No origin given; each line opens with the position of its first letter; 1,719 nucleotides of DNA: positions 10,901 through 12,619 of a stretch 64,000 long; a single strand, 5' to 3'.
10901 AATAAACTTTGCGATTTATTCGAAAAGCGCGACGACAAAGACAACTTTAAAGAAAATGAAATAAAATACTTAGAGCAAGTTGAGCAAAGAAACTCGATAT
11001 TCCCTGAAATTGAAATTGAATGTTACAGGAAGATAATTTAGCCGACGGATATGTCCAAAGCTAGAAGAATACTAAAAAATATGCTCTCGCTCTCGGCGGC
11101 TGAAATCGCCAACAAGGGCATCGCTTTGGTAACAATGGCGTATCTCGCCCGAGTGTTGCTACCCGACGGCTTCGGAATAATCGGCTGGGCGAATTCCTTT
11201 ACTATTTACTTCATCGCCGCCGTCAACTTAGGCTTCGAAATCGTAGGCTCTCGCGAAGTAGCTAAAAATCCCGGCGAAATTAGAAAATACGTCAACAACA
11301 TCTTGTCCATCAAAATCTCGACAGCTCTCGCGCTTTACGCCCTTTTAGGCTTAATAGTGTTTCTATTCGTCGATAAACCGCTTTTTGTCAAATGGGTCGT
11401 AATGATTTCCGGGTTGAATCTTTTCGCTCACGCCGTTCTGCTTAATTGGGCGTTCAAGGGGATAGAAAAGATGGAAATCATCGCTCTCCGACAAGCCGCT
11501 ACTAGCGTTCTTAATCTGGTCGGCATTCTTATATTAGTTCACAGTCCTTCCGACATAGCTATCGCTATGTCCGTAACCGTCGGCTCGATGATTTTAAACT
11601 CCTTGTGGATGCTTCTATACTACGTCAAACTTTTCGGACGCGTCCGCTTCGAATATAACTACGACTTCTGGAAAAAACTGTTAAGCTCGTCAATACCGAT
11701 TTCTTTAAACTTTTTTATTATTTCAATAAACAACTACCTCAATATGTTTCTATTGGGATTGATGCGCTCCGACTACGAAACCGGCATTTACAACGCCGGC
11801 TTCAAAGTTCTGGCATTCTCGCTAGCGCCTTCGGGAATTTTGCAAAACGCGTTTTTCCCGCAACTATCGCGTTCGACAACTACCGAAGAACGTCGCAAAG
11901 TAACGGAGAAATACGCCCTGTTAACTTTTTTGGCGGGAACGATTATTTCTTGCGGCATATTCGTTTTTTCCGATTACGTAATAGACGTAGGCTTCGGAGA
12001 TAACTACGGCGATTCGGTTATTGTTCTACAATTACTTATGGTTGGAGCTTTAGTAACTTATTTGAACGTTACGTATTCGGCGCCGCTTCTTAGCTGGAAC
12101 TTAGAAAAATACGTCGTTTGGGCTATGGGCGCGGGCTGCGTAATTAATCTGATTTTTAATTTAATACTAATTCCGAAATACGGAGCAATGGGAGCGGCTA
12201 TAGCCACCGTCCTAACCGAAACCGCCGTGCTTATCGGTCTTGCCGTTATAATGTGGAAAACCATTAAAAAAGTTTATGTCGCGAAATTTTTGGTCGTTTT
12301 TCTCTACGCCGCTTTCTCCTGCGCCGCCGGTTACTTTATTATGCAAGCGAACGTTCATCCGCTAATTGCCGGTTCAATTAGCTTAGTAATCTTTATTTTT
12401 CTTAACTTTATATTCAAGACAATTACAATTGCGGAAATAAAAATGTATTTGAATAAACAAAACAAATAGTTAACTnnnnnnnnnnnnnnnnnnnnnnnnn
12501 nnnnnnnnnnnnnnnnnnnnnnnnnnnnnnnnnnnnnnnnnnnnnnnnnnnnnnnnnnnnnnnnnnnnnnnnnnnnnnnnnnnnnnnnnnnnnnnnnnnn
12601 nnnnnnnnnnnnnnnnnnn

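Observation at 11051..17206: Decaprenyl-phospho-arabinose-like sugar-donor pathway (UbiA PRTase + DprE1-like + DprE2-like) clustered with glf and a Wzx flippase in a non-actinobacterial genome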

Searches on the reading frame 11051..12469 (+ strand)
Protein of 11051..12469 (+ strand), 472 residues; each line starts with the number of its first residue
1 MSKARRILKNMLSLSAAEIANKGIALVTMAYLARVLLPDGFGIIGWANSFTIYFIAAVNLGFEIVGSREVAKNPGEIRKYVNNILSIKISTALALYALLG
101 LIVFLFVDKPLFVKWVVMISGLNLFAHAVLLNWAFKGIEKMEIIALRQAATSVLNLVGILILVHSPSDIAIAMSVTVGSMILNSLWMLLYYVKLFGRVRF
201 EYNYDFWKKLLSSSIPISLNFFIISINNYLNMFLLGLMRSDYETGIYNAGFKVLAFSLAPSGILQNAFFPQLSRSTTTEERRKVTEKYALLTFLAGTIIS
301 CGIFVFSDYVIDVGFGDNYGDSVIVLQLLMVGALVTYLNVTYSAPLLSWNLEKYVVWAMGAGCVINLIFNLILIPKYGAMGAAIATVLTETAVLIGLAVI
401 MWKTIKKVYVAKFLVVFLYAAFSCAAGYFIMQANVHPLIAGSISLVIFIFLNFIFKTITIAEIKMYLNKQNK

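Call 3: search_protein_families(library=pfam, proteins=[window:11051-12469:+])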
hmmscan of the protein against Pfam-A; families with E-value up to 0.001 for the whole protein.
window:11051-12469:+ (472 aa): 2 families
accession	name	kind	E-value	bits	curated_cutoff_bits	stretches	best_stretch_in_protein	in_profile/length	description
PF01943.22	Polysacc_synt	-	9.6e-35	120.8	28.2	1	7-274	1-272/274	Polysaccharide biosynthesis protein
PF13440.11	Polysacc_synt_3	-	1.2e-11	44.8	23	1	32-323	2-292/293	Polysaccharide biosynthesis protein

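Call 7: search_protein_families(library=ncbifam, proteins=[window:11051-12469:+], max_evalue=0.01)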
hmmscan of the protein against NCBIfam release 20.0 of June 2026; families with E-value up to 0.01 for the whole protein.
window:11051-12469:+ (472 aa): 1 family
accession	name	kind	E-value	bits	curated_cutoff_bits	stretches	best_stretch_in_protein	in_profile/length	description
NF041871.1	Wzx_EPS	equivalog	1e-15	57.5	800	1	9-426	4-428/492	exopolysaccharide biosynthesis flippase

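Call 29: list_cluster_members(proteins=[window:11051-12469:+, window:12476-13600:+, window:13683-15122:+, window:15119-16447:+, window:16460-17206:+, window:17586-19796:-])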
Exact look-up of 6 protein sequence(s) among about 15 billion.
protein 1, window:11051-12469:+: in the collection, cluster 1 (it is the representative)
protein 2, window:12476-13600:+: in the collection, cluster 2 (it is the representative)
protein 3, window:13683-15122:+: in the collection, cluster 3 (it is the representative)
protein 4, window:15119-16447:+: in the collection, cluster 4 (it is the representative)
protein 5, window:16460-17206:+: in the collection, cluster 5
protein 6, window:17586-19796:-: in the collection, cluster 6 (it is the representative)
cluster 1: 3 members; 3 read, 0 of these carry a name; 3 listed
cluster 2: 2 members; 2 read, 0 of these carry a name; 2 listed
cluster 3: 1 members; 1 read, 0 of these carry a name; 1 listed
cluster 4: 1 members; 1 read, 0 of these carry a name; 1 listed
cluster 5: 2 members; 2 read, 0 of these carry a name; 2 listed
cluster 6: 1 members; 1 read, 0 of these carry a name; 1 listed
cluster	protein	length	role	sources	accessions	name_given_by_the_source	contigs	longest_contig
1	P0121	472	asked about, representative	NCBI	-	-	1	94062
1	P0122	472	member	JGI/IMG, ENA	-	-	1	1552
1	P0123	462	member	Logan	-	-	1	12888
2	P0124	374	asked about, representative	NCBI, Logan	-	-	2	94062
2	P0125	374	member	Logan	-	-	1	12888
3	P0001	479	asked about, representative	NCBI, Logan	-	-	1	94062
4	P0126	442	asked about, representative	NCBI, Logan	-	-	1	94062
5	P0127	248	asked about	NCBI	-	-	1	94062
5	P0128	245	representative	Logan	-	-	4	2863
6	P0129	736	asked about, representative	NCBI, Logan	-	-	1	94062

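Call 35: find_homologous_proteins(query=window:11051-12469:+, max_evalue=0.00001)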
Query window:11051-12469:+ (472 aa): 261 proteins with E <= 0.00001 among 8000 candidates; the best 120 are listed.
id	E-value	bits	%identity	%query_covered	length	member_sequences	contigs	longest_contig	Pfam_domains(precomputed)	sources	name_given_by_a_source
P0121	8.9e-296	999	100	100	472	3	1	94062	PF01943.23,PF13440.12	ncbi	-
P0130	1.7e-181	622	60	100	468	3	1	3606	PF01943.23,PF13440.12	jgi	-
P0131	2.0e-179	615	60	100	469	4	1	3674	PF01943.23,PF13440.12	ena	-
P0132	5.8e-178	611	59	100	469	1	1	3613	PF01943.23,PF13440.12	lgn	-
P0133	2.3e-171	589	58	100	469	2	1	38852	PF01943.23,PF13440.12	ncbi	-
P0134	2.6e-167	575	56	100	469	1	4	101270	PF01943.23,PF13440.12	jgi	jgi:O-antigen/teichoic acid export membrane protein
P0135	1.2e-162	560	55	100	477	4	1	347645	PF01943.23,PF13440.12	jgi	jgi:O-antigen/teichoic acid export membrane protein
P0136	2.8e-161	556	54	100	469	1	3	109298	PF01943.23,PF13440.12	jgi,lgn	-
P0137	6.4e-153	528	54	100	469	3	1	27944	PF01943.23,PF13440.12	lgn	-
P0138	5.3e-144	499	62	77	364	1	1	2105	PF01943.23,PF13440.12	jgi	-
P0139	1.5e-137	477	49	99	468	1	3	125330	PF01943.23,PF13440.12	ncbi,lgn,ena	-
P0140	1.8e-135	471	48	99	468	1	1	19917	PF01943.23,PF13440.12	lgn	-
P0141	3.0e-130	453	49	99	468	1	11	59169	PF01943.23,PF13440.12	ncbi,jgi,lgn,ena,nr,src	ncbi:MAG: hypothetical protein A2X61_10170 [Ignavibacteria bacterium GWB2_35_12]|nr:MAG: hypothetica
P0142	3.1e-129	450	47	99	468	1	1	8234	PF01943.23,PF13440.12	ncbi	-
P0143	7.5e-127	442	45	99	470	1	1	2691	PF01943.23,PF13440.12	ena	-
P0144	5.6e-121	423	45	99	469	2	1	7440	PF01943.23,PF13440.12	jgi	-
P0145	1.5e-120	421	44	99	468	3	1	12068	PF01943.23,PF13440.12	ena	-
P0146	1.7e-119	418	45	99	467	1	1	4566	PF01943.23,PF13440.12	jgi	jgi:O-antigen/teichoic acid export membrane protein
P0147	1.0e-117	412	44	99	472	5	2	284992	PF01943.23,PF13440.12,PF03023.20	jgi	jgi:O-antigen/teichoic acid export membrane protein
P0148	6.0e-114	400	45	99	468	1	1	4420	PF01943.23,PF13440.12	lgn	-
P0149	2.7e-113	397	44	99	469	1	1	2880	PF01943.23,PF01554.24,PF13440.12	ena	-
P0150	1.8e-112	395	45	99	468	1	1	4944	PF01943.23,PF13440.12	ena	-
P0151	9.5e-109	382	43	99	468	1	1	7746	PF01943.23,PF13440.12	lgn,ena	-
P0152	6.1e-107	376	41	100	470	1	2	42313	PF01943.23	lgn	-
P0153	4.7e-103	364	56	66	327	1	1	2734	PF01943.23,PF13440.12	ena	-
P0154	5.8e-103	363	41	100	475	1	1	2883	PF01943.23,PF13440.12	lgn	-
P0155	1.9e-96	342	39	99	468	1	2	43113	PF01943.23,PF13440.12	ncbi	-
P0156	1.8e-90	322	36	98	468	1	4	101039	PF01943.23,PF13440.12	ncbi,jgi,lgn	jgi:O-antigen/teichoic acid export membrane protein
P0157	1.5e-88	316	40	88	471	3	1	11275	PF01943.23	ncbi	-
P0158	1.7e-86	309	37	98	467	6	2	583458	PF01943.23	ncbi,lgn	-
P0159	3.7e-84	301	44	84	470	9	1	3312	PF01943.23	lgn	-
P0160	1.2e-83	300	36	99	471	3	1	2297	PF01943.23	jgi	-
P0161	3.6e-83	298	35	99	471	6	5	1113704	PF01943.23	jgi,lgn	jgi:O-antigen/teichoic acid export membrane protein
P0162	1.5e-77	280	36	99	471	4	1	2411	PF01943.23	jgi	jgi:O-antigen/teichoic acid export membrane protein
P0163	4.5e-76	275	35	99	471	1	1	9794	PF01943.23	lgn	-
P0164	7.2e-73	264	35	98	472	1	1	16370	PF01943.23,PF13440.12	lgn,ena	-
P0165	3.6e-69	252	35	86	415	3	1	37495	PF01943.23,PF13440.12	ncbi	-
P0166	1.8e-67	246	35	86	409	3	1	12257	PF01943.23,PF13440.12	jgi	-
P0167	1.4e-66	244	34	85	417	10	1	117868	PF01943.23,PF13440.12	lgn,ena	-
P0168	1.6e-66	243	33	87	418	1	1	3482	PF01943.23,PF13440.12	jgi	-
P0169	1.9e-66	243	34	86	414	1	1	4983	PF01943.23,PF13440.12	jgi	-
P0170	5.0e-66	242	33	87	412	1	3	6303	PF01943.23,PF13440.12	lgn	-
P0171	6.2e-66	241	35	83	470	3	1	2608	PF01943.23,PF13440.12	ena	-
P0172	2.6e-63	233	34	86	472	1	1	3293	PF01943.23,PF13440.12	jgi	-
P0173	4.0e-62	229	35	83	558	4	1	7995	PF01943.23,PF13440.12,PF03023.20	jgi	-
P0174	6.1e-62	228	34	86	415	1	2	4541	PF01943.23,PF13440.12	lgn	-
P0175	5.5e-60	222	31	87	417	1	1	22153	PF01943.23,PF13440.12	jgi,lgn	-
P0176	2.3e-59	220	32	76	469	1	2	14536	PF01943.23,PF13440.12,PF03023.20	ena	-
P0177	3.3e-59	219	31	93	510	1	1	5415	PF01943.23,PF13440.12,PF03023.20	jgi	jgi:O-antigen/teichoic acid export membrane protein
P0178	6.0e-58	215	33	98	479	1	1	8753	PF01943.23,PF13440.12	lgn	-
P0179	2.3e-57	213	34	88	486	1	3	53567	PF01943.23,PF13440.12,PF03023.20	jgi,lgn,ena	-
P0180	7.6e-57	211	34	81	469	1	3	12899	PF01943.23,PF13440.12,PF03023.20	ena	-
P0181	7.8e-57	211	33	86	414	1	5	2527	PF01943.23,PF13440.12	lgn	-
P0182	2.7e-56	210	35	84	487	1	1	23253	PF01943.23,PF13440.12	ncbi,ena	-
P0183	5.4e-55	205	33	99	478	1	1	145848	PF01943.23,PF13440.12,PF03023.20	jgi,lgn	-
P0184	5.4e-55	205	35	88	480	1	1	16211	PF01943.23,PF13440.12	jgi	-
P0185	1.5e-54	204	32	94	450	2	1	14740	PF01943.23,PF01554.24,PF13440.12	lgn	-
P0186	1.2e-52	198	31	88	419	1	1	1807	PF01943.23,PF01554.24,PF13440.12,PF03023.20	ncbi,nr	ncbi:MAG: flippase, partial [Actinomycetota bacterium]|nr:flippase [Actinomycetota bacterium]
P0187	1.3e-52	197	30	99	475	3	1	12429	PF01943.23,PF13440.12,PF03023.20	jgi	-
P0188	8.9e-51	191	31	98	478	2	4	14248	PF01943.23,PF13440.12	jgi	-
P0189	1.1e-50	191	31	99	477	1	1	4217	PF01943.23,PF13440.12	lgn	-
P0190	1.7e-50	190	31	83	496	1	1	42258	PF01943.23,PF13440.12,PF03023.20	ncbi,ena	-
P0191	1.0e-49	188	31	81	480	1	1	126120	PF01943.23,PF13440.12,PF03023.20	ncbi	ncbi:MAG: oligosaccharide flippase family protein [Candidatus Omnitrophota bacterium]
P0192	3.2e-49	186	30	85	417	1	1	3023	PF01943.23,PF13440.12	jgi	jgi:O-antigen/teichoic acid export membrane protein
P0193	9.3e-46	175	29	83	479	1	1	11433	PF01943.23,PF13440.12,PF03023.20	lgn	-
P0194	1.3e-43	168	31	84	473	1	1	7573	PF01943.23,PF13440.12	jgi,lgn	jgi:O-antigen/teichoic acid export membrane protein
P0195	4.5e-42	163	33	78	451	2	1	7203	PF01943.23,PF13440.12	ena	-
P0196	2.7e-41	160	28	85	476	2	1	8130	PF01943.23,PF13440.12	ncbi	-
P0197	3.5e-39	153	29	85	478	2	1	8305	PF01943.23,PF13440.12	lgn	-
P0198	1.4e-38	151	29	88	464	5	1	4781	PF01943.23,PF13440.12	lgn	-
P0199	3.5e-38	150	28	79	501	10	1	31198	PF01943.23,PF13440.12,PF03023.20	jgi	jgi:O-antigen/teichoic acid export membrane protein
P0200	1.7e-35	141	26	82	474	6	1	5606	PF01943.23,PF01554.24,PF13440.12,PF03023.20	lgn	-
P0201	4.7e-34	136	30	83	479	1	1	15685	PF01943.23,PF01554.24,PF13440.12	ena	-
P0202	2.0e-31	128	26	85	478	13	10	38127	PF01943.23,PF13440.12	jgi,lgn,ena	-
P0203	4.2e-31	127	26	85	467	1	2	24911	PF01943.23,PF13440.12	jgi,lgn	jgi:O-antigen/teichoic acid export membrane protein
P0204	1.2e-30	125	31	84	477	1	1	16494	PF01943.23,PF01554.24,PF13440.12,PF03023.20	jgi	jgi:O-antigen/teichoic acid export membrane protein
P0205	3.7e-30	123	29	83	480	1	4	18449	PF01943.23,PF01554.24,PF13440.12,PF03023.20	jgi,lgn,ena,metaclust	metaclust:\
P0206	6.5e-30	123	29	84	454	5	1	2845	PF01943.23,PF13440.12,PF03023.20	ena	-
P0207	6.0e-29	119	26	88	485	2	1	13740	PF01943.23,PF01554.24,PF13440.12,PF03023.20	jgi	-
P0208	7.4e-29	119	29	82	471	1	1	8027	PF01943.23,PF13440.12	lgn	-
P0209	9.4e-29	119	25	85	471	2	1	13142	PF01943.23,PF01554.24,PF13440.12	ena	-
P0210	1.5e-28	118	25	83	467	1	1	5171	PF01943.23,PF13440.12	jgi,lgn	-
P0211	8.4e-28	116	29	83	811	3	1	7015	PF01943.23,PF10111.15,PF13641.13,PF13440.12,PF00535.33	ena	-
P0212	1.9e-27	114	26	99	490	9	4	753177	PF01943.23,PF01554.24,PF13440.12,PF03023.20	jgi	-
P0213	2.2e-27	114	25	100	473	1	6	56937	PF01943.23,PF13440.12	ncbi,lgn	-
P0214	2.9e-27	114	24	98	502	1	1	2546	PF01943.23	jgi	-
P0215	5.9e-27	113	27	89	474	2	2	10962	PF01943.23,PF01554.24,PF13440.12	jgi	-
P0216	3.3e-25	107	26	84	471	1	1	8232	PF01943.23,PF13440.12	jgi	-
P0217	4.5e-25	107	26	88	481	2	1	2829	PF01943.23,PF01554.24,PF13440.12,PF03023.20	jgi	-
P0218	2.4e-24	104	28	89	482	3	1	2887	PF01943.23,PF13440.12,PF03023.20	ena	-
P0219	3.5e-24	104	27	97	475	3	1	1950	PF01943.23,PF01554.24,PF13440.12,PF03023.20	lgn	-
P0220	1.5e-23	102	29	83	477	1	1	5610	PF01943.23,PF01554.24,PF13440.12,PF03023.20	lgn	-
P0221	1.7e-23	102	27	82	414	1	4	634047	PF01943.23,PF01554.24,PF13440.12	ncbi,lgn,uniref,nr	ncbi:flippase [Thermococcus sp. PK]|uniref:flippase n=1 Tax=Thermococcus sp. PK TaxID=913025 RepID=U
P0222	2.2e-23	101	28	85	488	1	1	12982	PF01943.23,PF13440.12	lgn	-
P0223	2.7e-23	101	29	83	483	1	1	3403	PF01943.23,PF13440.12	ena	-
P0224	3.6e-23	100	30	86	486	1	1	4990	PF01943.23,PF13440.12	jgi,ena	jgi:O-antigen/teichoic acid export membrane protein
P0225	8.1e-23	99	26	83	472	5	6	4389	PF01943.23,PF01554.24,PF13440.12,PF03023.20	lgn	-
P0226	3.1e-22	97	25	79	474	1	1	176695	PF01943.23,PF13440.12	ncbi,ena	-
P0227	6.7e-22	96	25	96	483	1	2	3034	PF01943.23,PF13440.12,PF03023.20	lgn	-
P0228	7.4e-22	96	28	85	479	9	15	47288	PF01943.23,PF01554.24,PF13440.12,PF03023.20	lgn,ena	-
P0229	1.3e-21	95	28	83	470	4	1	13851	PF01943.23,PF01554.24,PF13440.12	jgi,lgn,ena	jgi:O-antigen/teichoic acid export membrane protein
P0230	1.5e-21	95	24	86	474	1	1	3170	PF01943.23,PF13440.12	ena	-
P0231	1.5e-21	95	27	82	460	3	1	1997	PF01943.23,PF13440.12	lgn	-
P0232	1.7e-21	95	24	86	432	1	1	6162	PF01943.23,PF13440.12,PF03023.20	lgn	-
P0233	1.8e-21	95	26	83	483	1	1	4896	PF01943.23,PF01554.24,PF13440.12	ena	-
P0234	3.6e-21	94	25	85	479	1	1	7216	PF01943.23,PF13440.12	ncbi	-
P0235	5.1e-21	93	29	81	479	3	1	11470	PF01943.23,PF01554.24,PF13440.12,PF03023.20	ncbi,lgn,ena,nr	ncbi:MAG: oligosaccharide flippase family protein [Xanthomonadaceae bacterium]|nr:oligosaccharide fl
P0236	7.2e-21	93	27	80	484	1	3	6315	PF01943.23,PF13440.12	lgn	-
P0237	9.0e-21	93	27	97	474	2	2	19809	PF01943.23,PF13440.12,PF03023.20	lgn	-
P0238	1.3e-20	92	26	84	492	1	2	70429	PF01943.23,PF13440.12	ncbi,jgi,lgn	-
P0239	1.4e-20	92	26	83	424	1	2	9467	PF01943.23,PF01554.24,PF13440.12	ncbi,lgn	-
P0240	2.0e-20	91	26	78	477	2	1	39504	PF01943.23,PF13440.12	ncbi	-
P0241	5.9e-20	90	26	97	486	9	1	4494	PF01943.23,PF01554.24,PF13440.12,PF03023.20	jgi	jgi:O-antigen/teichoic acid export membrane protein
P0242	6.0e-20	90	25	93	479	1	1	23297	PF01943.23,PF13440.12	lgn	-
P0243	1.1e-19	89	28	84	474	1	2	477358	PF01943.23,PF01554.24,PF13440.12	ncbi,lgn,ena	-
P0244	1.1e-19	89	25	88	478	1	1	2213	PF01943.23,PF13440.12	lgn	-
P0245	1.2e-19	89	28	83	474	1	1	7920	PF01943.23,PF01554.24,PF13440.12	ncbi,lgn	-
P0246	1.4e-19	89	24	85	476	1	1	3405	PF01943.23,PF13440.12,PF03023.20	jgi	-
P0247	1.5e-19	88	24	87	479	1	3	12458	PF01943.23,PF13440.12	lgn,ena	-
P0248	2.5e-19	88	25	99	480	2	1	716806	PF01943.23,PF13440.12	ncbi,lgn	-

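Call 36: find_encoding_contigs(protein=P0161, flank=9000, max_places=2)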
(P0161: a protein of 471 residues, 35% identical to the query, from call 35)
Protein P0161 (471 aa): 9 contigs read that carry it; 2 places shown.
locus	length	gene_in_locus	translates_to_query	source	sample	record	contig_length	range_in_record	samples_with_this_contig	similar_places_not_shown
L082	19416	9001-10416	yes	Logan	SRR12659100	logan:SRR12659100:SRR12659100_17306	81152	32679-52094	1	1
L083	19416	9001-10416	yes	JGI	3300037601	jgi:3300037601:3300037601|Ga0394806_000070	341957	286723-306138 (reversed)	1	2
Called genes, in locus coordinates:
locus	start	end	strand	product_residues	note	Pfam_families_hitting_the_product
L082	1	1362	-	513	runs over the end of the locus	PF00117:GATase, PF07722:Peptidase_C26 (weak), PF02540:NAD_synthase (weak), PF00958:GMP_synt_C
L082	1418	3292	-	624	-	PF16177:ACAS_N, PF00501:AMP-binding, PF13193:AMP-binding_C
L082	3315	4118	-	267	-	PF01925:TauE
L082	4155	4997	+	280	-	PF00682:HMGL-like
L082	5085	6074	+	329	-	-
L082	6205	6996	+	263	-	PF03330:DPBB_1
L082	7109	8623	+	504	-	PF07719:TPR_2 (faint), PF12569:NatA_aux_su (faint), PF13371:TPR_9 (faint), PF14559:TPR_19 (weak), PF12895:ANAPC3 (weak), PF13432:TPR_16, PF13181:TPR_8 (weak), PF13414:TPR_11, +9 more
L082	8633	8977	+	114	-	PF11950:DUF3467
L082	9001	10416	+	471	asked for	PF01943:Polysacc_synt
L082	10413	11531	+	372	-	PF01593:Amino_oxidase (weak), PF13450:NAD_binding_8, PF03275:GLF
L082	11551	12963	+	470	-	PF12710:HAD (faint), PF01040:UbiA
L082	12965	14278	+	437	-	PF01565:FAD_binding_4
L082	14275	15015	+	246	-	PF00106:adh_short, PF08659:KR (weak), PF13561:adh_short_C2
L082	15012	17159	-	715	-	PF02518:HATPase_c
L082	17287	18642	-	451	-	-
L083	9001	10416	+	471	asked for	PF01943:Polysacc_synt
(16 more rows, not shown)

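Call 37: find_encoding_contigs(protein=P0158, flank=9000, max_places=1)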
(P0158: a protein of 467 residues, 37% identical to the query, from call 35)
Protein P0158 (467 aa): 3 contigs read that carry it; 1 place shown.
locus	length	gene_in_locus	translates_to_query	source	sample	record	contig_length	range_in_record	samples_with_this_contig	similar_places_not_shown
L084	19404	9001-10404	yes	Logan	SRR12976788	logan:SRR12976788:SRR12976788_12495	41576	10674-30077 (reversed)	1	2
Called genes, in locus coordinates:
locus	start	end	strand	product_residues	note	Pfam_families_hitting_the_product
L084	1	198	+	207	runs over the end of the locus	PF05958:tRNA_U5-meth_tr (weak), PF13489:Methyltransf_23, PF01209:Ubie_methyltran, PF07021:MetW (weak), PF13847:Methyltransf_31, PF08241:Methyltransf_11, PF08242:Methyltransf_12, PF13649:Methyltransf_25, +1 more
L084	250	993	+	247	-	PF01113:DapB_N, PF05173:DapB_C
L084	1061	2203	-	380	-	PF02518:HATPase_c, PF14501:HATPase_c_5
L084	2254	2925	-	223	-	PF00834:Ribul_P_3_epim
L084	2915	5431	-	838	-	PF20437:LonC_helical, PF13654:AAA_32, PF20436:LonB_AAA-LID, PF05362:Lon_C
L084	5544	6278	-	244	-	PF03793:PASTA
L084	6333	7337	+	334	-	PF01368:DHH, PF02272:DHHA1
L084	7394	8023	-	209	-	-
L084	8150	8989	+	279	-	PF14805:THDPS_N_2, PF25087:GMPPB_C (faint), PF00132:Hexapep (weak), PF14602:Hexapep_2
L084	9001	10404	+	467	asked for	PF01943:Polysacc_synt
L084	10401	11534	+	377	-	PF12831:FAD_oxidored (faint), PF13450:NAD_binding_8, PF03275:GLF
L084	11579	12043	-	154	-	-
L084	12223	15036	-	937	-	PF00675:Peptidase_M16, PF05193:Peptidase_M16_C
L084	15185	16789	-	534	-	PF13570:Beta-prop_ACSF4, PF01011:PQQ (faint), PF13570:Beta-prop_ACSF4, PF13517:FG-GAP_3, PF13360:PQQ_2 (weak), PF25292:Beta-prop_CGLA, PF13517:FG-GAP_3 (weak), PF18962:Por_Secre_tail (weak), +2 more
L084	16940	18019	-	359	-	PF01479:S4, PF00849:PseudoU_synth_2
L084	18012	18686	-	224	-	PF01252:Peptidase_A8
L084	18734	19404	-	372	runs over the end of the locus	PF00534:Glycos_transf_1, PF13692:Glyco_trans_1_4, PF26337:Gtf3_C (weak)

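Call 38: find_encoding_contigs(protein=P0167, flank=9000, max_places=1)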
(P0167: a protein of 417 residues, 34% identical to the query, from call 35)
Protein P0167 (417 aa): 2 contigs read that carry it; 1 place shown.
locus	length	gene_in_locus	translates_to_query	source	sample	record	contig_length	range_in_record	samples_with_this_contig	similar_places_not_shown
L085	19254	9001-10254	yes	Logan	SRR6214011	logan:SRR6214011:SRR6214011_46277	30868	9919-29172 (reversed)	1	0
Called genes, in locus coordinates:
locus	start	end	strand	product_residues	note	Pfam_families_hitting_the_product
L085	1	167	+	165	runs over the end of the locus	PF13525:YfiO, PF07719:TPR_2 (faint), PF13181:TPR_8 (faint), PF13428:TPR_14 (faint), PF13174:TPR_6 (weak)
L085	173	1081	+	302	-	PF01882:DUF58, PF13519:VWA_2 (weak)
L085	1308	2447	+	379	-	-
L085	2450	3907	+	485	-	-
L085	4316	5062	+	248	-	PF03193:RsgA_GTPase, PF01926:MMR_HSR1 (weak)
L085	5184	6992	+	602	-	PF23914:TPR_CcmH_CycH (weak), PF13432:TPR_16 (weak), PF12895:ANAPC3, PF00515:TPR_1 (weak), PF07719:TPR_2 (weak), PF13181:TPR_8 (weak), PF14559:TPR_19 (weak), PF00515:TPR_1 (weak), +22 more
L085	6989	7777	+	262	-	PF14125:DUF4292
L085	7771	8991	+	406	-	PF01551:Peptidase_M23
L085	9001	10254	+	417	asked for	PF01943:Polysacc_synt, PF13440:Polysacc_synt_3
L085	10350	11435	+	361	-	PF07992:Pyr_redox_2 (faint), PF13450:NAD_binding_8, PF03275:GLF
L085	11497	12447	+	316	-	PF16822:ALGX (weak)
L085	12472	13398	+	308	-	PF00535:Glycos_transf_2, PF10111:Glyco_tranf_2_2 (faint), PF13641:Glyco_tranf_2_3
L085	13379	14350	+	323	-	PF00535:Glycos_transf_2, PF10111:Glyco_tranf_2_2, PF13641:Glyco_tranf_2_3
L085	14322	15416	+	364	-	PF01075:Glyco_transf_9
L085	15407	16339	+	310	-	PF01075:Glyco_transf_9 (weak)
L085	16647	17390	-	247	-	PF03808:Glyco_tran_WecG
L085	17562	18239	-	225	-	PF03808:Glyco_tran_WecG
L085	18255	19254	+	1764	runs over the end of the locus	PF01364:Peptidase_C25, PF15711:ILEI, PF07705:CARDB (weak)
